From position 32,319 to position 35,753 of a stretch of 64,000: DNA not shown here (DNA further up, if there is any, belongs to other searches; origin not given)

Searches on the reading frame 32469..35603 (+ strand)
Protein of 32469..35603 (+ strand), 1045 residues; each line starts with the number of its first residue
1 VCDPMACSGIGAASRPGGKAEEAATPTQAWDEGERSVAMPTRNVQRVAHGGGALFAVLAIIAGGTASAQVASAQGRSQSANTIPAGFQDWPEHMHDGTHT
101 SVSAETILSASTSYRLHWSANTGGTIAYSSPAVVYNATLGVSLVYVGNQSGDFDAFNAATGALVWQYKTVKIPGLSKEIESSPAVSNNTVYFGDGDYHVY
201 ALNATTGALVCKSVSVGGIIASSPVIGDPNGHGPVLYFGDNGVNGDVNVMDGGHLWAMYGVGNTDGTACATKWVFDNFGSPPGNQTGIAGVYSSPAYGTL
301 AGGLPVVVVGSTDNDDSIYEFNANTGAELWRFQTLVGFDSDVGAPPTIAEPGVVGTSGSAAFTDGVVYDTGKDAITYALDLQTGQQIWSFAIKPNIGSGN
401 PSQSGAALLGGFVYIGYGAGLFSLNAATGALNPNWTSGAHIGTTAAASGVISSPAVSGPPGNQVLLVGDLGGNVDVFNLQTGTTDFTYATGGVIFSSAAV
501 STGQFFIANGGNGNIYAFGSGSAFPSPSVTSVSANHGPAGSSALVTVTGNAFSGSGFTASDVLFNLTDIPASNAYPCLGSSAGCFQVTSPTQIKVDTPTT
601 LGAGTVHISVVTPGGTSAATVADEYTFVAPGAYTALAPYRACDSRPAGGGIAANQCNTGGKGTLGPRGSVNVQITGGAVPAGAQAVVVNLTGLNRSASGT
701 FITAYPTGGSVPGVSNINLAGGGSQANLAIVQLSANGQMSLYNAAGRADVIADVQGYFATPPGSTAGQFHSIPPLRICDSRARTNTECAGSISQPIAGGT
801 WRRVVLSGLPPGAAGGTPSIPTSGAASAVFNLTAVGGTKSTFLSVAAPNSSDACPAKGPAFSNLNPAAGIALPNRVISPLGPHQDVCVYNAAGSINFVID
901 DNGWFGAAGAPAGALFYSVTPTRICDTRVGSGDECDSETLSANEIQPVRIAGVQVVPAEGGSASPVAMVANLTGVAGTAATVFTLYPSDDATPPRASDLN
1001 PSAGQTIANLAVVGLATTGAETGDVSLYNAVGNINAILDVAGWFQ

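Call 72: search_protein_families(library=pfam, proteins=[window:32469-35603:+], max_evalue=0.00001)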
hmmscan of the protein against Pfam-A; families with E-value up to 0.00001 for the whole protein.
window:32469-35603:+ (1045 aa): 3 families
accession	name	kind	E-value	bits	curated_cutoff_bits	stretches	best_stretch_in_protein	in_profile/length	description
PF13570.13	Beta-prop_ACSF4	-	1.3e-24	87.6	133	2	129-229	7-102/329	Beta-alanine-activating enzyme, beta-propeller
PF13360.13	PQQ_2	-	5.2e-19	69.3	27.6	2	315-519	2-176/233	Outer membrane protein assembly factor BamB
PF01011.28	PQQ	-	1.8e-10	40.6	26.7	0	317-391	269-339/595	Glucose/ethanol/alcohol dehydrogenase, beta-propeller domain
